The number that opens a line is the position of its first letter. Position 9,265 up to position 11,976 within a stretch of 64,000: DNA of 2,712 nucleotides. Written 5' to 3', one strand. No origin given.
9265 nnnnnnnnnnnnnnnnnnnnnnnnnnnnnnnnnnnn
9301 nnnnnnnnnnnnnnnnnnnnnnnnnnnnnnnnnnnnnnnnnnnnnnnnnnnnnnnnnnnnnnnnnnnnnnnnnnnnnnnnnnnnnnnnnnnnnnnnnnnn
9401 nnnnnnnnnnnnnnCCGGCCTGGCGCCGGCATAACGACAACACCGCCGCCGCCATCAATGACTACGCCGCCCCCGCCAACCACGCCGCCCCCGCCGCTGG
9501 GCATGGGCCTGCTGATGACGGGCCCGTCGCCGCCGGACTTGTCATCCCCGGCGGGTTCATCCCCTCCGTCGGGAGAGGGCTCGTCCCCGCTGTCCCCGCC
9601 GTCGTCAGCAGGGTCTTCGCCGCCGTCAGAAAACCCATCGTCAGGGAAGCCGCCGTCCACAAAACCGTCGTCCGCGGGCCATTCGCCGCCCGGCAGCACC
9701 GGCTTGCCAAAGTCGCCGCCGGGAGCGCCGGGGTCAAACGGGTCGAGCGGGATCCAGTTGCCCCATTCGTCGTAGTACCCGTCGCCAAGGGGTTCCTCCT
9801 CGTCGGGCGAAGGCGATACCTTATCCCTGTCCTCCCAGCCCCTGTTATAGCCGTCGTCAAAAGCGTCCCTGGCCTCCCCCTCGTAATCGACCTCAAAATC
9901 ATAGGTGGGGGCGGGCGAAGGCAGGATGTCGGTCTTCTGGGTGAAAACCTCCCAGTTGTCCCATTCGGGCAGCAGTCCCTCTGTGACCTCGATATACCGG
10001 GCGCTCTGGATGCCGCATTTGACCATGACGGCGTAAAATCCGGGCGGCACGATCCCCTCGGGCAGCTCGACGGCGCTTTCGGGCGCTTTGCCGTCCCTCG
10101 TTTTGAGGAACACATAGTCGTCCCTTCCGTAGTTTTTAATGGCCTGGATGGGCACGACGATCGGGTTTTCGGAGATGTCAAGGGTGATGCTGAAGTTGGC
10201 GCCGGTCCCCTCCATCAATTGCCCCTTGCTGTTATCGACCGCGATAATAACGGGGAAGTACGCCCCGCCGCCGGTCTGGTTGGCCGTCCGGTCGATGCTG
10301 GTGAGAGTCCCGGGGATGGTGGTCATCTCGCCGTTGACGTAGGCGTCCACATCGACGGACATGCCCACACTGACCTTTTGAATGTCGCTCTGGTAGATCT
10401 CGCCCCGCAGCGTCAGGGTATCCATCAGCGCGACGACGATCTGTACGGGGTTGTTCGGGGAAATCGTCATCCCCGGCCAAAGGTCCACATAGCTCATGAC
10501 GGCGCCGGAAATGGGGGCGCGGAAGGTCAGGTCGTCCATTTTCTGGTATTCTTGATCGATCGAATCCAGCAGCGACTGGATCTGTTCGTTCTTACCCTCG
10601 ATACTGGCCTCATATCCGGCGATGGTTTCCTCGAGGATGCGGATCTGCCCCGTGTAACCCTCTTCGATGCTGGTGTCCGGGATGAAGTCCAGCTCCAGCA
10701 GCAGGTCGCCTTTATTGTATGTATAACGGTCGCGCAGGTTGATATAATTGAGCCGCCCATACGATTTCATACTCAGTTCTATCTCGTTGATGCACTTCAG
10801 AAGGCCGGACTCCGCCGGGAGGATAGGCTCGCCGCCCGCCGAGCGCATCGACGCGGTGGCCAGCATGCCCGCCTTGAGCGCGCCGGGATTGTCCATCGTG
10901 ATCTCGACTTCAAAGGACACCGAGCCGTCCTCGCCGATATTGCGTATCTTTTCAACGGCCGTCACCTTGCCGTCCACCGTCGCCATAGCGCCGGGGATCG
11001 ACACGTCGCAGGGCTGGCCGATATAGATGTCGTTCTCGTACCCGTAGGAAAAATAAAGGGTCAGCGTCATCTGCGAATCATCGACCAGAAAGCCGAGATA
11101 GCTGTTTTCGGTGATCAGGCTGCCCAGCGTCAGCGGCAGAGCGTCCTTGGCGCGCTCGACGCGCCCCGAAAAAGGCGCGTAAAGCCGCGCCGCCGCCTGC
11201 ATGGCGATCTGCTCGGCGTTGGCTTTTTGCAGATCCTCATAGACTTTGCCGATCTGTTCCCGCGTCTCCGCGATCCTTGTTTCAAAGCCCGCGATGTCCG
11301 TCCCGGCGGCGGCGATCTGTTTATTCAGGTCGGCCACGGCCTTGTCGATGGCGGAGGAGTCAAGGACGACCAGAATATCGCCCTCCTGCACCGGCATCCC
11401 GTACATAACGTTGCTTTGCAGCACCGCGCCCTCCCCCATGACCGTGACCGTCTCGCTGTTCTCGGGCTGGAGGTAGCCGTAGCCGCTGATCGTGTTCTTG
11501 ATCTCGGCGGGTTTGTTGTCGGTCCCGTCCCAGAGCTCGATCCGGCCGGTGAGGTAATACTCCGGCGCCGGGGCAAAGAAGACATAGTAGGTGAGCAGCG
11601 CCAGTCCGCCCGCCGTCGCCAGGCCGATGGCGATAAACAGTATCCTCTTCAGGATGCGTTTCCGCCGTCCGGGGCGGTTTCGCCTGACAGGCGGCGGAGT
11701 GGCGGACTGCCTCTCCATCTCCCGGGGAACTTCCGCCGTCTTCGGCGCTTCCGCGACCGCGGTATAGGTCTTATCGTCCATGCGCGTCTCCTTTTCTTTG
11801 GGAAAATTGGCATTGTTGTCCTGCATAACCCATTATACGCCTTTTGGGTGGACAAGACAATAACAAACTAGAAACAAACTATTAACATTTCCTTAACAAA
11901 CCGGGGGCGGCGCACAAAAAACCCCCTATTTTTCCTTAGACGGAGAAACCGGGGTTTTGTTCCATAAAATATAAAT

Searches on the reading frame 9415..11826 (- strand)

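Call 8: search_protein_families(library=ncbifam, proteins=[window:9415-11826:-], max_evalue=0.00001)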
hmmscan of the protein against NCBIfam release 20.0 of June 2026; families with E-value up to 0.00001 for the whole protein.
window:9415-11826:- (804 aa): 6 families
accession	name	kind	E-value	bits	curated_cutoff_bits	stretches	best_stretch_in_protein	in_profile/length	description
TIGR01730.1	RND_mfp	subfamily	2.2e-31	109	94.9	2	407-588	109-285/322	efflux RND transporter periplasmic adaptor subunit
TIGR00999.1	8a0102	subfamily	5.6e-16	58.5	319.3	1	410-582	71-237/271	CzcB/NccB family metal efflux transporter periplasmic adaptor subunit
TIGR00998.1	8a0101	subfamily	2e-12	46.8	390.8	1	412-520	184-285/334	EmrA/EmrK family multidrug efflux transporter periplasmic adaptor subunit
TIGR01843.1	type_I_hlyD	subfamily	2.4e-11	43.2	208.65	1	400-534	234-376/422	HlyD family type I secretion periplasmic adaptor subunit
TIGR02971.1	heterocyst_DevB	subfamily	2e-06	27.4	129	0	409-495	181-264/327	ABC exporter membrane fusion protein, DevB family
NF007785.0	PRK10476.1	equivalog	4.7e-06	25.7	376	0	421-512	197-285/347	multidrug transporter subunit MdtN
